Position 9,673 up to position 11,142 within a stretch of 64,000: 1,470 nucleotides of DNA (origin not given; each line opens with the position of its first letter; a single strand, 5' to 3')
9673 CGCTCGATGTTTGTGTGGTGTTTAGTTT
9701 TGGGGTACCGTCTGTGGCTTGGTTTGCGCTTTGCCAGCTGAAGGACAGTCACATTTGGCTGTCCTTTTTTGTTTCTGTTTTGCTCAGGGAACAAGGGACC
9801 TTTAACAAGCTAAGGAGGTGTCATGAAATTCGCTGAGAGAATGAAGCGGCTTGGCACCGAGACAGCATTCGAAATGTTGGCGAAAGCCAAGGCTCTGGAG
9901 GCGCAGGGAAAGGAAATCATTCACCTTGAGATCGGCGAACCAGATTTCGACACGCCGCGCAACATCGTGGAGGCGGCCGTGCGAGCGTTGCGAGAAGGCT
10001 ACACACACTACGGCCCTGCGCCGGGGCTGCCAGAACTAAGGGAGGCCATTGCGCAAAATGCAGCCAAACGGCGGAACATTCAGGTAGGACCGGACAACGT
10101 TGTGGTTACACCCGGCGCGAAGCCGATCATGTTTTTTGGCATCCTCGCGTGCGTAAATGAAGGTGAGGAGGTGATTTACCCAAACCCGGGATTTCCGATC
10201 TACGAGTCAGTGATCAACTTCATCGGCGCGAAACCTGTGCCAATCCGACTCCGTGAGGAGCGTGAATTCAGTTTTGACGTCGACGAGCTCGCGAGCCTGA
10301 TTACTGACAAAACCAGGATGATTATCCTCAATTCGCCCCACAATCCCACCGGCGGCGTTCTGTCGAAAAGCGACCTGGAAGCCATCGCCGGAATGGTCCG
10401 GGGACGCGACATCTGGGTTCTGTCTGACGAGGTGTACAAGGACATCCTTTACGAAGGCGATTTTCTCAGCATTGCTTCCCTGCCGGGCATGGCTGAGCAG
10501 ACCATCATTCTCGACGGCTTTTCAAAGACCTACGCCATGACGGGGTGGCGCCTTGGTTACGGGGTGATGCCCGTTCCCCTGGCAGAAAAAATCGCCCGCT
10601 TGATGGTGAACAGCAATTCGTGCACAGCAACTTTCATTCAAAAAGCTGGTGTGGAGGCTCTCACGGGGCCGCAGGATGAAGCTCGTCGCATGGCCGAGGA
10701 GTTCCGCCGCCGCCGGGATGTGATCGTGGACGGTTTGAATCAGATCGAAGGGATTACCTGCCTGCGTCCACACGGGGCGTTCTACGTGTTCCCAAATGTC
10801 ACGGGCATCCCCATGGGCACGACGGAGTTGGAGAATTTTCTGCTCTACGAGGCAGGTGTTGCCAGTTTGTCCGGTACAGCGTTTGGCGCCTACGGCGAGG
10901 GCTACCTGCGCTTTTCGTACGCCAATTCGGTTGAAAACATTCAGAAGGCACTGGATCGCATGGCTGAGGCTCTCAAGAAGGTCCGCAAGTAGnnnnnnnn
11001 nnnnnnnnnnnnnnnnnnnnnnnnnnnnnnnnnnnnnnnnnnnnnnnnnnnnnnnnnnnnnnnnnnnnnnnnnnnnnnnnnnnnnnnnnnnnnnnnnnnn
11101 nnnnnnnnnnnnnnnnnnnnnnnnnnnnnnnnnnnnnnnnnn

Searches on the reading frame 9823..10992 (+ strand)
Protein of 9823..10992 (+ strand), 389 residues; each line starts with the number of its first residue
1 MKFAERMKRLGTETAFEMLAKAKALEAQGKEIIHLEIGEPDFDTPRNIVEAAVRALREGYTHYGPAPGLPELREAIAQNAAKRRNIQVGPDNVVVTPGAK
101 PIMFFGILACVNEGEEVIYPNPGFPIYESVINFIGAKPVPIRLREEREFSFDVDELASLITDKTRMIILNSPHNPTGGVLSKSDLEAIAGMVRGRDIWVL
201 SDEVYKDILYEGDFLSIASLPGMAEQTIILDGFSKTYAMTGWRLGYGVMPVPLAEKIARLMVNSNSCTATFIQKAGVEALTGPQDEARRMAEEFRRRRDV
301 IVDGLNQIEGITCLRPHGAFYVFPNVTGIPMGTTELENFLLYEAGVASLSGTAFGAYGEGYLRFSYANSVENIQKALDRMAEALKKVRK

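Call 7: search_protein_families(library=pfam, proteins=[window:9823-10992:+], max_evalue=0.01)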
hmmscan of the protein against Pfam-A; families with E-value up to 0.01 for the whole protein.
window:9823-10992:+ (389 aa): 3 families
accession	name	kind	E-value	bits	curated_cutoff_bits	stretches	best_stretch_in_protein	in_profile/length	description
PF00155.27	Aminotran_1_2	-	2.3e-68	231.4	19.7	1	31-379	2-360/361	Aminotransferase class I and II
PF01041.23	DegT_DnrJ_EryC1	-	2.9e-05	23.9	19.8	1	110-202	60-145/360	DegT/DnrJ/EryC1/StrS aminotransferase family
PF01053.26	Cys_Met_Meta_PP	-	0.0024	16.9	27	1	105-204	82-175/381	Cys/Met metabolism PLP-dependent enzyme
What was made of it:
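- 9823..10992 (+): Class I/II PLP-dependent (aspartate-type) aminotransferase, first gene of the operon. Pfam PF00155, E = 2.3e-68 (call 7).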

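Call 12: find_encoding_contigs(protein=window:9823-10992:+, flank=3000, max_places=10)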
Protein window:9823-10992:+ (389 aa): 3 contigs read that carry it; 2 places shown.
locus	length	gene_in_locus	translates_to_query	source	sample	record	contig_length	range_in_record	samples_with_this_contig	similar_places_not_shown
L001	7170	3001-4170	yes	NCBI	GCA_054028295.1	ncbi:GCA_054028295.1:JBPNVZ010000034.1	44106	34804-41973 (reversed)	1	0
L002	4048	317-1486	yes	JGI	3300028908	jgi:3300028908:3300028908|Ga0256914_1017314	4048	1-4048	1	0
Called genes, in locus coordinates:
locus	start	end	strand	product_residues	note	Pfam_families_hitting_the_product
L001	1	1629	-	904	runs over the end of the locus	PF03699:UPF0182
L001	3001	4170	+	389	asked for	PF00155:Aminotran_1_2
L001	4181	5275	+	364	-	PF01571:GCV_T, PF08669:GCV_T_C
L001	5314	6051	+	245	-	PF04029:2-ph_phosp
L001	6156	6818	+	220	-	PF02581:TMP-TENI, PF03060:NMO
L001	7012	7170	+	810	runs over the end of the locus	PF13491:FtsK_4TM, PF17854:FtsK_alpha, PF01580:FtsK_SpoIIIE, PF09397:FtsK_gamma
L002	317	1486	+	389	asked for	PF00155:Aminotran_1_2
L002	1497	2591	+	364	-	PF01571:GCV_T, PF08669:GCV_T_C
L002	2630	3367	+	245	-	PF04029:2-ph_phosp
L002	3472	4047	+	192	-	?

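Call 13: find_homologous_proteins(query=window:9823-10989:+, max_evalue=1e-60)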
Query window:9823-10989:+ (389 aa): 8000 proteins with E <= 1e-60 among 8000 candidates; the best 120 are listed.
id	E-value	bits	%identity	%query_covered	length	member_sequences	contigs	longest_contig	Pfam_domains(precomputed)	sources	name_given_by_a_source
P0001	2.3e-257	871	100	100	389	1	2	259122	PF00155.28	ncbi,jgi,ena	-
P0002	1.9e-246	835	95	100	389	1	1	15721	PF00155.28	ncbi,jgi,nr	ncbi:MAG: pyridoxal phosphate-dependent aminotransferase [Calditrichaeota bacterium]|nr:pyridoxal ph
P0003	4.7e-245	830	94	100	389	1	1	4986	PF00155.28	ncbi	-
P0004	9.8e-244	826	94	100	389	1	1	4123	PF00155.28,PF01041.24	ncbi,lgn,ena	-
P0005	6.8e-243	823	93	100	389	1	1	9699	PF00155.28,PF01041.24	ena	-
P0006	9.3e-243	823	93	100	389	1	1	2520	PF00155.28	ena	-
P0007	1.2e-242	822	93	100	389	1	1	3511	PF00155.28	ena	-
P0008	4.6e-223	758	84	100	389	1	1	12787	PF00155.28,PF01041.24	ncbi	-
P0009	2.9e-213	726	82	100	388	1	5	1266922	PF00155.28,PF01041.24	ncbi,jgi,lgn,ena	jgi:aspartate aminotransferase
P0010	2.1e-210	716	82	98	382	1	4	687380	PF00155.28,PF01041.24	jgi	jgi:aspartate/methionine/tyrosine aminotransferase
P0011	6.6e-206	701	79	100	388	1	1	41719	PF00155.28,PF01041.24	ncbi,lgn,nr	ncbi:MAG: pyridoxal phosphate-dependent aminotransferase [candidate division KSB1 bacterium]|nr:pyri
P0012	3.2e-187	640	71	100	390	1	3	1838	PF00155.28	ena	-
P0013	3.3e-187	640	72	100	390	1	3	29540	PF00155.28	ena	-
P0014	1.8e-186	638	72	99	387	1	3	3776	PF00155.28,PF01053.27,PF01041.24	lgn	-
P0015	2.0e-186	637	71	100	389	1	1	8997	PF00155.28,PF01053.27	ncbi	-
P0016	4.5e-186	636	70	100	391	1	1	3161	PF00155.28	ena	-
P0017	1.2e-185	635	74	99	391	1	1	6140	PF00155.28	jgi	-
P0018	1.9e-185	634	70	100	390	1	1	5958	PF00155.28,PF01053.27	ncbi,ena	-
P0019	2.1e-185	634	72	99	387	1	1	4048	PF00155.28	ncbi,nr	ncbi:pyridoxal phosphate-dependent aminotransferase [candidate division KSB1 bacterium]|nr:pyridoxal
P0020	4.2e-185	633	72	99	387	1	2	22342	PF00155.28,PF01053.27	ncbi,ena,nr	ncbi:pyridoxal phosphate-dependent aminotransferase [candidate division KSB1 bacterium]|nr:pyridoxal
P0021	4.4e-185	633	71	99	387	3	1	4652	PF00155.28,PF01041.24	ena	-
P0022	5.4e-185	633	72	100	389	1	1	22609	PF00155.28,PF01041.24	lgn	-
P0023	7.4e-185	632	72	99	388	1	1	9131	PF00155.28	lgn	-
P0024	1.0e-184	632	70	99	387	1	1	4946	PF00155.28,PF01053.27,PF01041.24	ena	-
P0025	1.0e-184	632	70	100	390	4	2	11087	PF00155.28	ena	-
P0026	1.0e-184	632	71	99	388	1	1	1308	PF00155.28,PF01053.27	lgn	-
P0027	1.1e-184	632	70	100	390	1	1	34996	PF00155.28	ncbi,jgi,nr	ncbi:MAG: pyridoxal phosphate-dependent aminotransferase [Calditrichaeota bacterium]|nr:pyridoxal ph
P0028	1.4e-184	631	71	100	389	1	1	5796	PF00155.28,PF01053.27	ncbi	ncbi:MAG TPA: pyridoxal phosphate-dependent aminotransferase [bacterium]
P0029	1.6e-184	631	71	100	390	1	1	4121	PF00155.28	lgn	-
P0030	3.0e-184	630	71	100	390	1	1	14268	PF00155.28,PF01053.27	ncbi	-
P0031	3.1e-184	630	71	100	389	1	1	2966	PF00155.28,PF01053.27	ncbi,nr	ncbi:pyridoxal phosphate-dependent aminotransferase [candidate division KSB1 bacterium]|nr:pyridoxal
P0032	3.2e-184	630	71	100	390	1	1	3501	PF00155.28,PF01053.27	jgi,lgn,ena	-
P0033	4.6e-184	630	70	100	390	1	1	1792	PF00155.28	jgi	jgi:aspartate/methionine/tyrosine aminotransferase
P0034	5.2e-184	629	70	100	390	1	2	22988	PF00155.28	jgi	jgi:aspartate aminotransferase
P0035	5.3e-184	629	73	99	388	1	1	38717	PF00155.28,PF01041.24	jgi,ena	-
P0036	7.9e-184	629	73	99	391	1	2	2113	PF00155.28,PF01053.27,PF01041.24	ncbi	-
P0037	8.2e-184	629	71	100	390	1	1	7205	PF00155.28,PF01053.27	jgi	jgi:aspartate/methionine/tyrosine aminotransferase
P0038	1.2e-183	628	70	99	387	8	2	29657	PF00155.28,PF01053.27,PF01041.24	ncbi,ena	-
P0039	2.6e-183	627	70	100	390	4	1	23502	PF00155.28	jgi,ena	-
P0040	2.9e-183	627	70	99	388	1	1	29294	PF00155.28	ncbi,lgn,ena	-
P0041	3.2e-183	627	70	99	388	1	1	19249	PF00155.28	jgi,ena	-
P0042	3.3e-183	627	71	100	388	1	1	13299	PF00155.28,PF01041.24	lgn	-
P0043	4.6e-183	626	69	100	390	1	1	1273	PF00155.28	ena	-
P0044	5.0e-183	626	70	100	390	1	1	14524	PF00155.28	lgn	-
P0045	5.1e-183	626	69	100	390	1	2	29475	PF00155.28,PF01053.27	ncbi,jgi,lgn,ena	-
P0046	5.9e-183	626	71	100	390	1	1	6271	PF00155.28,PF01053.27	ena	-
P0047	7.2e-183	626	69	100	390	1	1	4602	PF00155.28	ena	-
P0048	7.4e-183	626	70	100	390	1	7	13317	PF00155.28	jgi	jgi:aspartate aminotransferase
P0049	7.4e-183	626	70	100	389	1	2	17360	PF00155.28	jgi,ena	jgi:aspartate aminotransferase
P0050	7.5e-183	626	70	99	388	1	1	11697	PF00155.28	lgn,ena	-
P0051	9.7e-183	625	71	99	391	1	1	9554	PF00155.28,PF01053.27,PF01041.24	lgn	-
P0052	1.2e-182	625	69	99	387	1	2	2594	PF00155.28,PF01053.27,PF01041.24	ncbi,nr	ncbi:MAG: pyridoxal phosphate-dependent aminotransferase [Calditrichaeota bacterium]|nr:MAG: pyridox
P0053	1.3e-182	625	70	99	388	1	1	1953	PF00155.28,PF01053.27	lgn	-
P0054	1.9e-182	624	70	99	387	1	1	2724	PF00155.28,PF01053.27,PF01041.24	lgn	-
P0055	2.5e-182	624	70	100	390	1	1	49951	PF00155.28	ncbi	-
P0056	2.7e-182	624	69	100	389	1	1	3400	PF00155.28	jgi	-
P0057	3.6e-182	623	68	99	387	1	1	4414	PF00155.28,PF01053.27,PF01041.24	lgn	-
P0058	3.7e-182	623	70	99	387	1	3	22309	PF00155.28,PF01053.27,PF01041.24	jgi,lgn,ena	-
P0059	4.1e-182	623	72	100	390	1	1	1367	PF00155.28,PF01053.27,PF01041.24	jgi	jgi:aspartate/methionine/tyrosine aminotransferase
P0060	5.2e-182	623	69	99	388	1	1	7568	PF00155.28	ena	-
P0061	5.8e-182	623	69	100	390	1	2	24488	PF00155.28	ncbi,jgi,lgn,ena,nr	ncbi:MAG TPA: pyridoxal phosphate-dependent aminotransferase [bacterium]|nr:pyridoxal phosphate-depe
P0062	6.3e-182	623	72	98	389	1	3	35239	PF00155.28,PF01041.24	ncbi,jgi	jgi:aspartate/methionine/tyrosine aminotransferase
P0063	8.2e-182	622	70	99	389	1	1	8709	PF00155.28,PF01041.24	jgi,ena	-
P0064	8.7e-182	622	72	99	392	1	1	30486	PF00155.28,PF01053.27,PF01041.24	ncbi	-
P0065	8.8e-182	622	70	100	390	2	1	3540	PF00155.28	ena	-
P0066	9.8e-182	622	69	100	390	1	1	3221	PF00155.28,PF01053.27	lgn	-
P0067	1.1e-181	622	72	100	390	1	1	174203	PF00155.28,PF01053.27,PF01041.24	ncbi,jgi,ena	-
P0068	1.2e-181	622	69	100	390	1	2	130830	PF00155.28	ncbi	-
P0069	1.3e-181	622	70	100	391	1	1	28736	PF00155.28,PF01053.27,PF01041.24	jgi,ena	-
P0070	1.3e-181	621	69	99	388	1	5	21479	PF00155.28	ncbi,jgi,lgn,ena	-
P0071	1.3e-181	621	69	99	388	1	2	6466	PF00155.28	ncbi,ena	-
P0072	1.3e-181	621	71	99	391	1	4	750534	PF00155.28,PF01041.24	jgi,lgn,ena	-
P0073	1.5e-181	621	72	100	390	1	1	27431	PF00155.28,PF01053.27,PF01041.24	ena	-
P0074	1.5e-181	621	72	100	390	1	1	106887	PF00155.28,PF01053.27,PF01041.24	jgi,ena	-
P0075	1.5e-181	621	69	99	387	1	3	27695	PF00155.28,PF01053.27,PF01041.24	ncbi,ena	-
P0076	1.8e-181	621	69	100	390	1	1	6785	PF00155.28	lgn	-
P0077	1.9e-181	621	69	99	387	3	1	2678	PF00155.28,PF01041.24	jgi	-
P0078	2.2e-181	621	70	100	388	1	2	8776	PF00155.28,PF01041.24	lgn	-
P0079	2.3e-181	621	71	100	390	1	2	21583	PF00155.28,PF01053.27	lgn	-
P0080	2.4e-181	621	69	100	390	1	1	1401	PF00155.28,PF01053.27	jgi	-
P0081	2.5e-181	621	71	99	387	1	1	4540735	PF00155.28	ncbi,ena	-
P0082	2.7e-181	621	69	100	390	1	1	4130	PF00155.28,PF01053.27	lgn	-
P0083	2.8e-181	620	72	99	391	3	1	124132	PF00155.28,PF01053.27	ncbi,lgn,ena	-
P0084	3.2e-181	620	72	99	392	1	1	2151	PF00155.28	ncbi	-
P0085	4.0e-181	620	69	100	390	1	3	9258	PF00155.28,PF01053.27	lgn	-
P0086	6.0e-181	619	70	99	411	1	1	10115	PF00155.28,PF01053.27,PF01041.24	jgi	-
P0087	6.1e-181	619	68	100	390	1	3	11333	PF00155.28,PF01053.27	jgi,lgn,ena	-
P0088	6.7e-181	619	69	100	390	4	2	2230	PF00155.28,PF01053.27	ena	-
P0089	6.7e-181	619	70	99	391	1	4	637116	PF00155.28,PF01041.24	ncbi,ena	ncbi:MAG: pyridoxal phosphate-dependent aminotransferase [Bacteroidota bacterium]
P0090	9.7e-181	619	70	99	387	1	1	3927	PF00155.28,PF01041.24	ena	-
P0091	1.0e-180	619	70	100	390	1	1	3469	PF00155.28,PF01053.27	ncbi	-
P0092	1.0e-180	619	70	99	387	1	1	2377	PF00155.28,PF01041.24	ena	-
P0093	1.2e-180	618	70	100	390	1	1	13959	PF00155.28,PF01053.27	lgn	-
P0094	1.5e-180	618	69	100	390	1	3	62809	PF00155.28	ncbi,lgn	-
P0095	2.1e-180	618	70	99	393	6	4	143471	PF00155.28,PF01212.28,PF01053.27,PF01041.24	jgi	jgi:aspartate/methionine/tyrosine aminotransferase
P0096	2.4e-180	617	69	99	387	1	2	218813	PF00155.28,PF01053.27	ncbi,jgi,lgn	-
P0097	2.7e-180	617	70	99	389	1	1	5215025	PF00155.28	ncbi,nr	ncbi:MAG: pyridoxal phosphate-dependent aminotransferase [bacterium]|nr:MAG: pyridoxal phosphate-dep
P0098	4.4e-180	616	68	99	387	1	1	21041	PF00155.28,PF01041.24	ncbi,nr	ncbi:pyridoxal phosphate-dependent aminotransferase [candidate division KSB1 bacterium]|nr:pyridoxal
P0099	4.7e-180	616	70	99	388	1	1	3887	PF00155.28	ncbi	-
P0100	4.7e-180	616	70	100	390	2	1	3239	PF00155.28,PF01053.27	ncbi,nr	ncbi:MAG: pyridoxal phosphate-dependent aminotransferase [bacterium]|nr:pyridoxal phosphate-dependen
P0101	5.1e-180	616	69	99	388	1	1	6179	PF00155.28,PF01053.27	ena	-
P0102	5.2e-180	616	70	100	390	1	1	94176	PF00155.28,PF01053.27,PF01041.24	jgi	-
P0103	5.2e-180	616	69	99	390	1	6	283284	PF00155.28,PF01053.27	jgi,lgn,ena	-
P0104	5.4e-180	616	71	99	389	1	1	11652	PF00155.28,PF01053.27,PF01041.24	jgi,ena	-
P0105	6.4e-180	616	69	99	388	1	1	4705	PF00155.28,PF01053.27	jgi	-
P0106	6.9e-180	616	70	100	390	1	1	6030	PF00155.28,PF01053.27,PF01041.24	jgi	-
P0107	6.9e-180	616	70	99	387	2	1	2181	PF00155.28,PF01041.24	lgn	-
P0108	7.6e-180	616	69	100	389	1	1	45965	PF00155.28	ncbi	-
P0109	8.2e-180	616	68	100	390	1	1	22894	PF00155.28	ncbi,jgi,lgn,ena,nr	ncbi:aspartate aminotransferase [candidate division KSB1 bacterium 4572_119]|nr:MAG: aspartate amino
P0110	1.0e-179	615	72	99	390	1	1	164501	PF00155.28,PF01041.24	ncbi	ncbi:MAG: pyridoxal phosphate-dependent aminotransferase [Candidatus Bathyarchaeia archaeon]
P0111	1.1e-179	615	70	99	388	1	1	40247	PF00155.28,PF01053.27,PF01041.24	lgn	-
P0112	1.4e-179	615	69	99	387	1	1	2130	PF00155.28,PF01053.27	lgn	-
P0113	1.4e-179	615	69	100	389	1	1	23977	PF00155.28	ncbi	-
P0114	1.6e-179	615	68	99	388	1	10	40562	PF00155.28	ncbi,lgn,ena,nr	ncbi:pyridoxal phosphate-dependent aminotransferase [candidate division KSB1 bacterium]|nr:pyridoxal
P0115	1.7e-179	615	70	100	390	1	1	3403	PF00155.28,PF01053.27,PF01041.24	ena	-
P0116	1.7e-179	615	68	99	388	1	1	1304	PF00155.28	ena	-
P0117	1.8e-179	614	70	99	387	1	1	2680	PF00155.28,PF01041.24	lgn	-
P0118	1.9e-179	614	69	99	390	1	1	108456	PF00155.28,PF01053.27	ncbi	-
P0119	1.9e-179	614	68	99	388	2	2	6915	PF00155.28,PF01053.27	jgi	-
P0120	2.0e-179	614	68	100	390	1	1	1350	PF00155.28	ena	-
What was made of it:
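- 9823..10992 (+): Sources name its homologues aspartate aminotransferase or PLP-dependent aminotransferase (call 13).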

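Call 14: find_related_loci(query=window:9823-10989:+, collection=genome_contigs, flank=3000)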
Query window:9823-10989:+ (389 aa) in genome_contigs; peptide patterns used: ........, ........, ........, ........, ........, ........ (x = any residue, [..] = any of these).
600 stretches matched a pattern (row limit reached: there are more); 595 encode a relative of the query (tblastn E <= 1e-3); the best 80 are kept; 80 distinct loci.
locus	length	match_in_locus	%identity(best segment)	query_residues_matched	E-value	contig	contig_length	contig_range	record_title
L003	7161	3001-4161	70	1-387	0e+0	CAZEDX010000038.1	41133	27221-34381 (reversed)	MAG TPA_asm: uncultured bacterium isolate SRP278314_co2_238 genome assembly, contig: NODE_1364_length_41133_cov_7.224402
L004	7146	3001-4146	69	3-383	5e-178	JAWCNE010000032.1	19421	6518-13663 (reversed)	MAG: Candidatus Bathyarchaeia archaeon isolate JZ-2_201709_bins_121 JZ-2_201709_bins_121_scaffold_32, whole genome shotg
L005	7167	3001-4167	65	1-389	3e-173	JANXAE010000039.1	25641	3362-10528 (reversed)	MAG: Bryobacteraceae bacterium isolate SKYB110 NODE_39_length_25641_cov_4.085941, whole genome shotgun sequence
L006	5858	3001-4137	66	3-380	6e-173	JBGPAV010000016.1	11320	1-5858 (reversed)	MAG: Candidatus Bathyarchaeia archaeon isolate OBJ_0618_130150_120 k141_2239752_length_11320_cov_21.3108, whole genome s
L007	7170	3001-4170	65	1-388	4e-171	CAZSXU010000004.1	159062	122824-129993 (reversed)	MAG TPA_asm: uncultured bacterium isolate binchicken_co334_235 genome assembly, contig: NODE_80_length_159062_cov_89.180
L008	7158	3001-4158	64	1-386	6e-171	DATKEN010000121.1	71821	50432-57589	MAG TPA_asm: Terriglobales bacterium isolate SMAG_U14500 k141_458131, whole genome shotgun sequence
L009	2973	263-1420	63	2-387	3e-179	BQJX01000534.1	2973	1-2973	MAG: Gemmatimonadota bacterium DHS20C21 DNA, sequence534, whole genome shotgun sequence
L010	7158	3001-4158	63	1-386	5e-169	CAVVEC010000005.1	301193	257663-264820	MAG: uncultured Acidobacteriota bacterium isolate MFD02248.bin.2.91 genome assembly, contig: contig_30761, whole genome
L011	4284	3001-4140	64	1-380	1e-172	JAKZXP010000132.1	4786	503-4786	MAG: Terriglobia bacterium isolate Langseth_Bin_00166 Langseth_Bin_00166_000000000132, whole genome shotgun sequence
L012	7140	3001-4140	64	1-380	6e-168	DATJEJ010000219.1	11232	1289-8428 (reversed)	MAG TPA_asm: Candidatus Omnitrophota bacterium isolate SMAG_U15430 k141_13497483, whole genome shotgun sequence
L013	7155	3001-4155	61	3-387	6e-168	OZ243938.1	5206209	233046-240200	MAG: Candidatus Poribacteria bacterium isolate 1d27aecb-7b08-4092-90e4-ddfc7d8e693b genome assembly, chromosome: 1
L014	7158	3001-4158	63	1-386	4e-168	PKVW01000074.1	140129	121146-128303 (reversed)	MAG: Acidobacteriaceae bacterium isolate palsa_292 73.20120500_P33.13_contig_499, whole genome shotgun sequence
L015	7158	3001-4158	63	1-386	5e-167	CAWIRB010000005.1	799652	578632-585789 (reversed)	MAG: uncultured Acidobacteriaceae bacterium isolate MFD01689.bin.1.48 genome assembly, contig: contig_28681, whole genom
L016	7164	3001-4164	63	1-388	6e-167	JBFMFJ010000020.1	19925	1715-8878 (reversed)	MAG: Candidatus Zixiibacteriota bacterium isolate MAG268 MAG268_20, whole genome shotgun sequence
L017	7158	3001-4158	63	1-386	5e-167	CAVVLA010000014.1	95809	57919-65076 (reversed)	MAG: Terriglobia bacterium isolate MFD06526.bin.3.31 genome assembly, contig: contig_40502, whole genome shotgun sequenc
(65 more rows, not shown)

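Call 15: find_related_loci(query=window:9823-10989:+, collection=metagenome_contigs, flank=3000)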
Query window:9823-10989:+ (389 aa) in metagenome_contigs; peptide patterns used: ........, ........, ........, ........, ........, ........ (x = any residue, [..] = any of these).
600 stretches matched a pattern (row limit reached: there are more); 596 encode a relative of the query (tblastn E <= 1e-3); the best 80 are kept; 80 distinct loci.
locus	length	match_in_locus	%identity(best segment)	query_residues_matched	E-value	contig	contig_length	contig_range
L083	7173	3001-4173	71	1-387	0e+0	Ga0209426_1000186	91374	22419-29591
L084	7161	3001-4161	70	1-387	0e+0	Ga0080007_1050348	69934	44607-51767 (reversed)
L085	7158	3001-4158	68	3-387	8e-179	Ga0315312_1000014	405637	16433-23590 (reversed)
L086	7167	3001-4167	67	1-389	6e-178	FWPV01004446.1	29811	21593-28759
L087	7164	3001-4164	66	1-388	3e-177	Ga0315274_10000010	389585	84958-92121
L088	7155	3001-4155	65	1-385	2e-176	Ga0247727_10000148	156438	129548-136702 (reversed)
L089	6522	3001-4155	68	3-386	1e-176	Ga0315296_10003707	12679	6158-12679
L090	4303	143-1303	65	1-387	5e-178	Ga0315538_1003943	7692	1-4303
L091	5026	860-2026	65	1-389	2e-178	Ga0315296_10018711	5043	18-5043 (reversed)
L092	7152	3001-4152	66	1-384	2e-174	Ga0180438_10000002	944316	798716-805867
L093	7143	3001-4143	66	1-381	8e-173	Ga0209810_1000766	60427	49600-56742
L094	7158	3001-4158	64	1-386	8e-172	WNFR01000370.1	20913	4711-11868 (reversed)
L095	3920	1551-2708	63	1-386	6e-178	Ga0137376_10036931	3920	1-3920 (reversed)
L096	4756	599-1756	64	1-386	6e-173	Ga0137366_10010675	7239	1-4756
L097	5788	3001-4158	64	1-386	3e-170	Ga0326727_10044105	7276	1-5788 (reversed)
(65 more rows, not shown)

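Call 16: find_encoding_contigs(protein=P0002, flank=3000, max_places=4)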
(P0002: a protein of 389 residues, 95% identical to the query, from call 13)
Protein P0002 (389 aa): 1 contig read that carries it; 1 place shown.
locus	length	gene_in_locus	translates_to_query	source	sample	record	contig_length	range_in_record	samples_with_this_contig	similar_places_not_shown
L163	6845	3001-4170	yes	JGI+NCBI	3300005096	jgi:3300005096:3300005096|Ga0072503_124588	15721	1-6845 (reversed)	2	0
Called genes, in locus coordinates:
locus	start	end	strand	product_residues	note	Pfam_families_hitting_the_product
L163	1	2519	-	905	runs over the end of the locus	PF03699:UPF0182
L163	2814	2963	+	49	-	-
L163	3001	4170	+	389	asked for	PF00155:Aminotran_1_2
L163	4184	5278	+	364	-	PF01571:GCV_T, PF08669:GCV_T_C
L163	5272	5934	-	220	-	-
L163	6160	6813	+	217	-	PF02581:TMP-TENI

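Call 17: find_encoding_contigs(protein=P0008, flank=3000, max_places=4)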
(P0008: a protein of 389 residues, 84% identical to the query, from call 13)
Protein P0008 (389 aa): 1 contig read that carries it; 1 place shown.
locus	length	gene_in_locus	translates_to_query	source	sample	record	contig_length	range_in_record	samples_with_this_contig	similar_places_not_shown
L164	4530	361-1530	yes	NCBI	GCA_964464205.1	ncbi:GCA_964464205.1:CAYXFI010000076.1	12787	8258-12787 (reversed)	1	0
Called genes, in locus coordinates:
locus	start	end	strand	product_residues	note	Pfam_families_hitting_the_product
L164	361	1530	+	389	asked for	PF00155:Aminotran_1_2, PF01041:DegT_DnrJ_EryC1 (faint)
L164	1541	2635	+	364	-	PF01571:GCV_T, PF08669:GCV_T_C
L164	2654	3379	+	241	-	PF04029:2-ph_phosp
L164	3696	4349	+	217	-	PF02581:TMP-TENI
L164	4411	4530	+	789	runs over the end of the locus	PF13491:FtsK_4TM, PF17854:FtsK_alpha, PF01580:FtsK_SpoIIIE, PF09397:FtsK_gamma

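Call 18: find_encoding_contigs(protein=P0009, flank=3000, max_places=4)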
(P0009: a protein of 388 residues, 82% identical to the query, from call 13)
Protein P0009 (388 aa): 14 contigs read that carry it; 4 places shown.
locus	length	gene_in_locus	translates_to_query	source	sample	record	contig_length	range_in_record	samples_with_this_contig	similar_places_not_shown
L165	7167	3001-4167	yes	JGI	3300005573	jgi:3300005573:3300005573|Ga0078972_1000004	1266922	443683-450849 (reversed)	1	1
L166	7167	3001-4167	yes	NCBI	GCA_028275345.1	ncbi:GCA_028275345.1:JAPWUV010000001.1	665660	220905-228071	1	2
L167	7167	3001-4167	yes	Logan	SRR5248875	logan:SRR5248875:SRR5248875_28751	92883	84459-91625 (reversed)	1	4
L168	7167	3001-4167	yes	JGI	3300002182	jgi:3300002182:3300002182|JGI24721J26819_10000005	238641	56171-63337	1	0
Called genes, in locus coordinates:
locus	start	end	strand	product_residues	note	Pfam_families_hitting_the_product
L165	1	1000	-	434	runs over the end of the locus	PF01979:Amidohydro_1, PF12890:DHOase, PF07969:Amidohydro_3 (weak)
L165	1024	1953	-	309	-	PF02729:OTCace_N, PF00185:OTCace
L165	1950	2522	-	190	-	PF00156:Pribosyltran, PF14681:UPRTase (weak)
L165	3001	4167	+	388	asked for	PF00155:Aminotran_1_2, PF01041:DegT_DnrJ_EryC1 (weak)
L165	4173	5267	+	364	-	PF01571:GCV_T, PF08669:GCV_T_C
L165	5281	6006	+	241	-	PF04029:2-ph_phosp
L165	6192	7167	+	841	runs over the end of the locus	PF13491:FtsK_4TM, PF17854:FtsK_alpha, PF01580:FtsK_SpoIIIE, PF09397:FtsK_gamma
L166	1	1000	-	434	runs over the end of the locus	PF01979:Amidohydro_1, PF12890:DHOase, PF07969:Amidohydro_3 (weak)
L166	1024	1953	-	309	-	PF02729:OTCace_N, PF00185:OTCace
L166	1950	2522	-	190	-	PF00156:Pribosyltran, PF14681:UPRTase (weak)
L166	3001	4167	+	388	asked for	PF00155:Aminotran_1_2, PF01041:DegT_DnrJ_EryC1 (weak)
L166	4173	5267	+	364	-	PF01571:GCV_T, PF08669:GCV_T_C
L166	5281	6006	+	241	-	PF04029:2-ph_phosp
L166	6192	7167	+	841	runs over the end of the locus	PF13491:FtsK_4TM, PF17854:FtsK_alpha, PF01580:FtsK_SpoIIIE, PF09397:FtsK_gamma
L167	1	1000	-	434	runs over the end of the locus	PF01979:Amidohydro_1, PF12890:DHOase, PF07969:Amidohydro_3 (weak)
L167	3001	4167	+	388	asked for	PF00155:Aminotran_1_2, PF01041:DegT_DnrJ_EryC1 (weak)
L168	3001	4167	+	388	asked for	PF00155:Aminotran_1_2, PF01041:DegT_DnrJ_EryC1 (weak)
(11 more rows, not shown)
